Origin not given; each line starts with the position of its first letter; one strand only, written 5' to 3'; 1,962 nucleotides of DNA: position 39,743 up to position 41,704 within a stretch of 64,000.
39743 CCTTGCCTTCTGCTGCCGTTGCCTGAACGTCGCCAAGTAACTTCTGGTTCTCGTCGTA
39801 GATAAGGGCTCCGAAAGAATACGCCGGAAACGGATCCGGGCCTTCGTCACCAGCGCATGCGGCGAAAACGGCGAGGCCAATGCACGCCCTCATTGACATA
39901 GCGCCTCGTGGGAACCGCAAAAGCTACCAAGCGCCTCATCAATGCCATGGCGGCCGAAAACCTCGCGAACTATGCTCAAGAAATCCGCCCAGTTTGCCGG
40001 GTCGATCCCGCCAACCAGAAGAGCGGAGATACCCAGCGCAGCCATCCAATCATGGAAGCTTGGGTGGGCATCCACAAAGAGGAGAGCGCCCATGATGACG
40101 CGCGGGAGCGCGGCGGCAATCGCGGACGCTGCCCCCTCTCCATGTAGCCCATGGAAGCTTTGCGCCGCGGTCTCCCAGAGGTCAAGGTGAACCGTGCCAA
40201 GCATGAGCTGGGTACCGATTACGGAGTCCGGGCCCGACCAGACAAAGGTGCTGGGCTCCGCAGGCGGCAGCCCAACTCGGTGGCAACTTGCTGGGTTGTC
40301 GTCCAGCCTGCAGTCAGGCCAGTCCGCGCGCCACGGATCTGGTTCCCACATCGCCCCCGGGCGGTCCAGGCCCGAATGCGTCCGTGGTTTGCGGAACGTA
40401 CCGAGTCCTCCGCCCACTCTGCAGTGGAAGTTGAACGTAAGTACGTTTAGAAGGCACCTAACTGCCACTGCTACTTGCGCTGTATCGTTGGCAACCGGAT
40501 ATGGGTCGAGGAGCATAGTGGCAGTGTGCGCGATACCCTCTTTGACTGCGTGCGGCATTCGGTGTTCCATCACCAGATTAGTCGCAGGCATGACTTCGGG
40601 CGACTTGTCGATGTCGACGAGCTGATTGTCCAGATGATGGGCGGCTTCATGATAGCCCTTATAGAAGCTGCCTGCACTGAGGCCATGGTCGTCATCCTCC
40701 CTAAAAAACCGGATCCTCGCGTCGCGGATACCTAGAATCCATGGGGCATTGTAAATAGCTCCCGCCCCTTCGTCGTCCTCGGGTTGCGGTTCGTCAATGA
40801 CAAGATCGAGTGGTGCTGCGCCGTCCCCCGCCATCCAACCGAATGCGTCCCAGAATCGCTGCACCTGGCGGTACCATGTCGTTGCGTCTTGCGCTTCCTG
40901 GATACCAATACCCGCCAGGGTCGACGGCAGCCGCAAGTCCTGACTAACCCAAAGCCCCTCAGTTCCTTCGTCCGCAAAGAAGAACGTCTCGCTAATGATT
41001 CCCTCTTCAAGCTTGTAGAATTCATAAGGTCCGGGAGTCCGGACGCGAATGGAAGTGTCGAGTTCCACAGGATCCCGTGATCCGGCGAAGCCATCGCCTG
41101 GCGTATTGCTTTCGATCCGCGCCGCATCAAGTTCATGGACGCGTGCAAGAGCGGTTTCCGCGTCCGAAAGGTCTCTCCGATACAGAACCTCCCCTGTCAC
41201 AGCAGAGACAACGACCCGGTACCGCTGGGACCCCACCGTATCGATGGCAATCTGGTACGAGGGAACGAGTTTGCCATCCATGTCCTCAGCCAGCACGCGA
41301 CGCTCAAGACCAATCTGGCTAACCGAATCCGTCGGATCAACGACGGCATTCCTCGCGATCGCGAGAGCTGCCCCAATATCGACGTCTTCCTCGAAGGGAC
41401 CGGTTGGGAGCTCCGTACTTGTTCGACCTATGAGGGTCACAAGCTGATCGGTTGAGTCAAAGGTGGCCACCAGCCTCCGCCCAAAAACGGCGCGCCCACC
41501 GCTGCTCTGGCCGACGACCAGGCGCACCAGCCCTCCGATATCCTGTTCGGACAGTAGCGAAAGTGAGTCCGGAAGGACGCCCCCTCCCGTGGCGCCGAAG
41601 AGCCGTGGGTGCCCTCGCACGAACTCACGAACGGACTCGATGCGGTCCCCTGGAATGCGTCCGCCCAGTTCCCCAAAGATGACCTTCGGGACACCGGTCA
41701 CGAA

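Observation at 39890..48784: Teneurin-like protein whose toxin-enclosing YD shell is replaced by a gluzincin protease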

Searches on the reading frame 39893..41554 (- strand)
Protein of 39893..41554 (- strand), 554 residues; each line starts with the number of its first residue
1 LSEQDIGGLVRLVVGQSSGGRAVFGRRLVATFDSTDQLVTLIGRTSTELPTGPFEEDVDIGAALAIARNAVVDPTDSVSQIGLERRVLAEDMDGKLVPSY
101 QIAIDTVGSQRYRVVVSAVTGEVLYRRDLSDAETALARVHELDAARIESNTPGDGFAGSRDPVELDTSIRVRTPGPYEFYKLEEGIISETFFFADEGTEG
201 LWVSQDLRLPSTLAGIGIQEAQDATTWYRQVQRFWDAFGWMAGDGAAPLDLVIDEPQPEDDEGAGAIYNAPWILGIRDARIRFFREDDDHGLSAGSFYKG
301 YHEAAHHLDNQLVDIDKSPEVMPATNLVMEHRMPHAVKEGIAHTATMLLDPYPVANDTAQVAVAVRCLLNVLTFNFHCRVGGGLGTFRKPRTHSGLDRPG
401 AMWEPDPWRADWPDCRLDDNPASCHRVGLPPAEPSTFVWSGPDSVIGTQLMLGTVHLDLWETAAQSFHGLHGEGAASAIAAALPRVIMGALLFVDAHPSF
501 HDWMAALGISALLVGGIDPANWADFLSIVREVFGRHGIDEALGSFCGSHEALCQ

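Call 23: predict_structure(protein=window:39893-41554:-)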
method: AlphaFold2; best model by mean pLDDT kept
length: 554 residues; sequences in the alignment: 1
mean_pLDDT: 41.5   pTM: 0.27
mean pLDDT of the five models: 41.5, 34.1, 32.1, 31.5, 28.2
residues with pLDDT >= 90: 9; 70-90: 62; 50-70: 28; < 50: 455
segments of 3 or more residues with pLDDT < 50: 1-5, 7-9, 11-18, 22-28, 34-53, 135-506, 509-522, 531-538, 544-554
pLDDT, mean of each block of 10 residues (from residue 1): 44 45 48 47 37 55 82 76 79 84 82 88 88 45 34 29 24 24 25 27 25 30 39 39 33 37 36 32 31 31 32 31 27 30 35 34 39 34 27 27 29 31 29 27 29 33 36 41 43 39 48 45 50 47 46 41
secondary structure, 60 per line:
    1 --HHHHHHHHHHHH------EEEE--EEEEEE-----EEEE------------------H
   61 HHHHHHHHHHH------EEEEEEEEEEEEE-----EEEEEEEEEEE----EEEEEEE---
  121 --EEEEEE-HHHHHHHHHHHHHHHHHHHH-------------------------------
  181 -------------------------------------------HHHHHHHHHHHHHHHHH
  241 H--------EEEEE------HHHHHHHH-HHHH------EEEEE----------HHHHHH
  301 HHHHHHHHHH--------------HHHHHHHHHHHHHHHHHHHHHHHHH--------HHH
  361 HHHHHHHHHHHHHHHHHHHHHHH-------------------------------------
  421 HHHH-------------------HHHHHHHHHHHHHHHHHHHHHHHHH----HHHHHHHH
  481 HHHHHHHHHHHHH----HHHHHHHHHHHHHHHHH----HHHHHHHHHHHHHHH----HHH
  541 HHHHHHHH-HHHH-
elements in order: H3-14 E21-24 E27-32 E38-41 H60-71 E78-90 E96-106 E111-117 E123-128 H130-149 H224-241 E250-254 H261-268 H270-273 E280-284 H295-310 H325-349 H358-383 H421-424 H444-468 H473-493 H498-514 H519-533 H538-548 H550-553
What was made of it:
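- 41165..41809 (-): Propeptide-like region of the FTP and PepSY type (residues 2326-2540). The PepSY fold was also confident in the single-sequence model (call 23).
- Tried and rejected: The single-sequence AlphaFold run was useless apart from the PepSY domain (call 23).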
